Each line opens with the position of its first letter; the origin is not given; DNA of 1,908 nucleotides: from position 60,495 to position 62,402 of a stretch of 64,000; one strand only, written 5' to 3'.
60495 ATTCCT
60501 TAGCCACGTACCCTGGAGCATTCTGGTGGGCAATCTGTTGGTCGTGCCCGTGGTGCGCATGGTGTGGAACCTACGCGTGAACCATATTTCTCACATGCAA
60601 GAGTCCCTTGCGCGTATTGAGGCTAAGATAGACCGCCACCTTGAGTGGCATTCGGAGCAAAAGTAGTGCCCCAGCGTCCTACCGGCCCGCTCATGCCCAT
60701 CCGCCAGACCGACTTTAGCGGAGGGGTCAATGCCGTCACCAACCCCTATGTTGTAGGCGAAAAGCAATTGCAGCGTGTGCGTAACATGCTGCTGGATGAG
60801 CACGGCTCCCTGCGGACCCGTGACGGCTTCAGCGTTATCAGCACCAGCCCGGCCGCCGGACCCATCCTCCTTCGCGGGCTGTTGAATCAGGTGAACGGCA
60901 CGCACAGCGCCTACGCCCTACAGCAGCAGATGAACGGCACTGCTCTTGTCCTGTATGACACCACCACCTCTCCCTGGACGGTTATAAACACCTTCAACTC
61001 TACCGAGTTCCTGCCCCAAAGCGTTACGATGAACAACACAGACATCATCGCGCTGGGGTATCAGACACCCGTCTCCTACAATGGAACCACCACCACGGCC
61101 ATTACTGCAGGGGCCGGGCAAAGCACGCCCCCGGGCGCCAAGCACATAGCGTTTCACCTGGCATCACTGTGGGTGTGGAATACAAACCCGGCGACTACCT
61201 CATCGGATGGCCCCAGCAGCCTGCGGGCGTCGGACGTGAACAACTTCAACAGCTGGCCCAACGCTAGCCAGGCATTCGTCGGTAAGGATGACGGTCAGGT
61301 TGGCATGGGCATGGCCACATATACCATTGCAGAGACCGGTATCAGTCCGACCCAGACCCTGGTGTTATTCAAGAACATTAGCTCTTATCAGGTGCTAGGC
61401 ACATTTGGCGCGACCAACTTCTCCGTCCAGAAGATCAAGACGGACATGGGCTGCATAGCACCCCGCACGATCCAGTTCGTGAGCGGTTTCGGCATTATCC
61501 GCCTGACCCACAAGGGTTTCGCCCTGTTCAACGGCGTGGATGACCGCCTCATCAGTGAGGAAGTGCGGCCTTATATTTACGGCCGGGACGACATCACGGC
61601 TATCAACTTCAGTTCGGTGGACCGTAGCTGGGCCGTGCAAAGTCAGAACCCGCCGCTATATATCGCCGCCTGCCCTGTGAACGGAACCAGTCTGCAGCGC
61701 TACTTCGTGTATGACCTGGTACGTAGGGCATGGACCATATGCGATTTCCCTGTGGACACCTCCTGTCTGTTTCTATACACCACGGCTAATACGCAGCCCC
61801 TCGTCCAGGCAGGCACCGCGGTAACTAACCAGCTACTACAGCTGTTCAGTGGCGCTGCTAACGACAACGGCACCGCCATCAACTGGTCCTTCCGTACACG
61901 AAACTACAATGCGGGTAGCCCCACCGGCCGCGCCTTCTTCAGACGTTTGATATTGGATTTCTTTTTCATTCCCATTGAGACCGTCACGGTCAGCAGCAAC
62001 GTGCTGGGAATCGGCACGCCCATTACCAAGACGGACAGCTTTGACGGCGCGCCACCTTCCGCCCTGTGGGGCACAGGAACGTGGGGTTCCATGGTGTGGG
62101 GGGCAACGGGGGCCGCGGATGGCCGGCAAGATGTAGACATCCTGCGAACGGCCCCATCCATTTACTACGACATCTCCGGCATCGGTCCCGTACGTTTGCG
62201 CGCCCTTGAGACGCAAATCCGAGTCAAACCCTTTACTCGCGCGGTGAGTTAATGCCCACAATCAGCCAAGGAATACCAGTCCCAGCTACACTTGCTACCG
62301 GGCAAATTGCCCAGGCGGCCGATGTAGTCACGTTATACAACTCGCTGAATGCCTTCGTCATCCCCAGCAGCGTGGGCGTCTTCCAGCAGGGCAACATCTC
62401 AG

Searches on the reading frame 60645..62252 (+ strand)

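Call 13: search_protein_families(library=phrogs, proteins=[window:60645-62252:+], max_evalue=0.01)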
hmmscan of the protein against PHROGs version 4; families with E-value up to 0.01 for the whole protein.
window:60645-62252:+ (535 aa): 1 family
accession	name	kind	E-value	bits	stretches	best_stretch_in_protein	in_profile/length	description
phrog_3287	-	head and packaging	7.1e-14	52.5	1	26-383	12-359/524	virion structural protein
